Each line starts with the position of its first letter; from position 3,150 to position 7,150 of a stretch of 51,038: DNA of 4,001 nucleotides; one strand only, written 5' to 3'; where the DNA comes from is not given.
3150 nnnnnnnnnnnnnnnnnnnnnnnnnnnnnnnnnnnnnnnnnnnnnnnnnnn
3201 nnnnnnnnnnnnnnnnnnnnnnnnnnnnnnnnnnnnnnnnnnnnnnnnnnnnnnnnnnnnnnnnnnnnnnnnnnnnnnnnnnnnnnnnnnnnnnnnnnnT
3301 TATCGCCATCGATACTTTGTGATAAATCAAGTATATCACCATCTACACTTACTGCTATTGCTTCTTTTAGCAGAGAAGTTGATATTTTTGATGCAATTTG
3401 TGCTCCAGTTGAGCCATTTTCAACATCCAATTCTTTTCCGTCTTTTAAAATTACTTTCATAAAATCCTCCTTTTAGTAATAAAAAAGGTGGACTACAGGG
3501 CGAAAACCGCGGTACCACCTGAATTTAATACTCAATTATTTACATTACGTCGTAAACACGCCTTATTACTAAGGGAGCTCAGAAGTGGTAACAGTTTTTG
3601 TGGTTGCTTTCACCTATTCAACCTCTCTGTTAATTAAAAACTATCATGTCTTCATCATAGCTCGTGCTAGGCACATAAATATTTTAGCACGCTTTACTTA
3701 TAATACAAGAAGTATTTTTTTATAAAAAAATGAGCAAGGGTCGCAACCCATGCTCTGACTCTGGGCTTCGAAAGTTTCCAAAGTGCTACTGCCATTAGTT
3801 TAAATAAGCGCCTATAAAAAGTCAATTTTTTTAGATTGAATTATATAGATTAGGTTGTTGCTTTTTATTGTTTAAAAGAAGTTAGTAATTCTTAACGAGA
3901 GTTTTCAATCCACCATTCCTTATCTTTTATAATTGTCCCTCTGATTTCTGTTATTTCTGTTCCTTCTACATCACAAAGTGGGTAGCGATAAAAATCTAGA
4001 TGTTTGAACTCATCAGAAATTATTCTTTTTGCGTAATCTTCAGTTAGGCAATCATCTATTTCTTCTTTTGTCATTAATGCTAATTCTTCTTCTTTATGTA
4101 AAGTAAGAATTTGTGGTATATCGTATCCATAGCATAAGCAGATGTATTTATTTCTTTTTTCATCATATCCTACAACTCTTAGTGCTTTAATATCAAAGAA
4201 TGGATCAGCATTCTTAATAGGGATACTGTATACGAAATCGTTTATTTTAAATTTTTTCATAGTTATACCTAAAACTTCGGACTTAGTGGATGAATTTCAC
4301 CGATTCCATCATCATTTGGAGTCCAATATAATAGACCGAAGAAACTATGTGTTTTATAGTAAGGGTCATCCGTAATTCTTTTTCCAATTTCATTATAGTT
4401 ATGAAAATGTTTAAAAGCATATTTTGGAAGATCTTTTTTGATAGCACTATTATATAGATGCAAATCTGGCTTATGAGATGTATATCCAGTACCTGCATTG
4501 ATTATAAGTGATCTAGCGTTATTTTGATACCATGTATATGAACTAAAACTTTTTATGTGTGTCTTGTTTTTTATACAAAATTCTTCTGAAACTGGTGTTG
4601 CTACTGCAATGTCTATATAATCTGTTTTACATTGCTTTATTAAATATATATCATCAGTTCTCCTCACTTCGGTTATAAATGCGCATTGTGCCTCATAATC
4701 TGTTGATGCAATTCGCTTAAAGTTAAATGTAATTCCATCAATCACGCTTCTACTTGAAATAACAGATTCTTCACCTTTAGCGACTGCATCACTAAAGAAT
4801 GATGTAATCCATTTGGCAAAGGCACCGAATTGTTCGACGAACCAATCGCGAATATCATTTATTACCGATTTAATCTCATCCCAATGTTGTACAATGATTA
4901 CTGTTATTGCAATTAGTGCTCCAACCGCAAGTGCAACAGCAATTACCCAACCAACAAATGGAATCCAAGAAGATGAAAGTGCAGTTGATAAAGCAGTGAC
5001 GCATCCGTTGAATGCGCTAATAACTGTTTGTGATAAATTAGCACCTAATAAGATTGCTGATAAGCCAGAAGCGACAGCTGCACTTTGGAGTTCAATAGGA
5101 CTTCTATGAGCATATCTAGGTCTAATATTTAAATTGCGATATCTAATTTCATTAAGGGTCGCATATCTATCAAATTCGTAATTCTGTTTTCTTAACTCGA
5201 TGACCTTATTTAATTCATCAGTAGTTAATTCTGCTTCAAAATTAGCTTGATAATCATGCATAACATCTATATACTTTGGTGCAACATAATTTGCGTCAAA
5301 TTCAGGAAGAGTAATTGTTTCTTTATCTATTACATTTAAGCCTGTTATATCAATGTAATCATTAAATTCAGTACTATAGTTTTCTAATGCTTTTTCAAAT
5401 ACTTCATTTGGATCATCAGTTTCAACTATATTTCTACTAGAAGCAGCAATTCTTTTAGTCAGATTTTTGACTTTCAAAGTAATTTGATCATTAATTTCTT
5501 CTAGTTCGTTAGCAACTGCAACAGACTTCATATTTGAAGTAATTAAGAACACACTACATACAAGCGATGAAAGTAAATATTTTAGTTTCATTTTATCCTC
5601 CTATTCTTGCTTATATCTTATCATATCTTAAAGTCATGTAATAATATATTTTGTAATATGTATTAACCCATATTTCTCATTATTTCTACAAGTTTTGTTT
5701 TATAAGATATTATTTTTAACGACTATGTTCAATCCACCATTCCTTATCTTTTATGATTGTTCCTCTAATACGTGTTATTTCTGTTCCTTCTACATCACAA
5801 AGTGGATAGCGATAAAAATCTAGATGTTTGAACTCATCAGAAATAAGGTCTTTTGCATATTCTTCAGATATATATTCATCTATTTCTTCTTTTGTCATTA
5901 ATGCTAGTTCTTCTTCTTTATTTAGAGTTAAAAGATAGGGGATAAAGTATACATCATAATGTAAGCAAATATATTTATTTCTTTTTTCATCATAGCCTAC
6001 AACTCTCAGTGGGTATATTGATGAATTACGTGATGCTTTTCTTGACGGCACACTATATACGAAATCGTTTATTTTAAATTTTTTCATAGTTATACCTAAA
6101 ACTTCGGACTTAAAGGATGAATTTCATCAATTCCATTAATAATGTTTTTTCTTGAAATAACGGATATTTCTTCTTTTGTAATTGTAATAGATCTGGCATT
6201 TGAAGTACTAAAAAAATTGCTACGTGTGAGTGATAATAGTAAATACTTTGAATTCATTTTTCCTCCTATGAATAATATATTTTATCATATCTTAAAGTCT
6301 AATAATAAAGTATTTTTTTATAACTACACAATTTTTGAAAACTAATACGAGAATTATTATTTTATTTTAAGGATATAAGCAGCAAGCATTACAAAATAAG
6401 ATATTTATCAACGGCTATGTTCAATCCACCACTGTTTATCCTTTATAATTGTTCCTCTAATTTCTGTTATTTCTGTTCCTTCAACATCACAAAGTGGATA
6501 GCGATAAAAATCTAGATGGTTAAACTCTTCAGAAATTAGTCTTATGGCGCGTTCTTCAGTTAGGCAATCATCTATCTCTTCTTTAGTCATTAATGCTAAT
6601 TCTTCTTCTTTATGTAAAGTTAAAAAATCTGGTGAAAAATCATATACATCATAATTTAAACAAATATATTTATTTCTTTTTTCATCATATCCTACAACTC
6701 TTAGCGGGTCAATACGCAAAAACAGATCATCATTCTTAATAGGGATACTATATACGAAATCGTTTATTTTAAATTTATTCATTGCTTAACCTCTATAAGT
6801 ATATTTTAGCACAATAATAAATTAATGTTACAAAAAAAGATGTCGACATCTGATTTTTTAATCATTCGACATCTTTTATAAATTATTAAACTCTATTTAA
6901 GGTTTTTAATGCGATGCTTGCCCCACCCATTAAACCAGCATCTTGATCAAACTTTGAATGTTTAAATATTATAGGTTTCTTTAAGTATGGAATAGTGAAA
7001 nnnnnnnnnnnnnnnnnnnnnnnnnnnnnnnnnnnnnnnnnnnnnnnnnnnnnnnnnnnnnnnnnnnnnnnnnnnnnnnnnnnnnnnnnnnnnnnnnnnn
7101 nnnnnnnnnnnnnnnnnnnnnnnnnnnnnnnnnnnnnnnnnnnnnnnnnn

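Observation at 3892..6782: Toxin/immunity-like array: secreted 440-aa protein plus three paralogous small cytosolic proteins, none assignable to a named family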

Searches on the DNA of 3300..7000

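Call 28: search_rna_families(source=window, start=3300, end=7000, threshold=evalue, max_evalue=0.1)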
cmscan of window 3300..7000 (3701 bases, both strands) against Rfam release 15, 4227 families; matches with E-value up to 0.1: 1.
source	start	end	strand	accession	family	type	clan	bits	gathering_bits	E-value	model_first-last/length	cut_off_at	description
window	3493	3667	-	RF00230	T-box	Cis-reg; leader;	-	66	93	2.5e-13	1-219/219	no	T-box leader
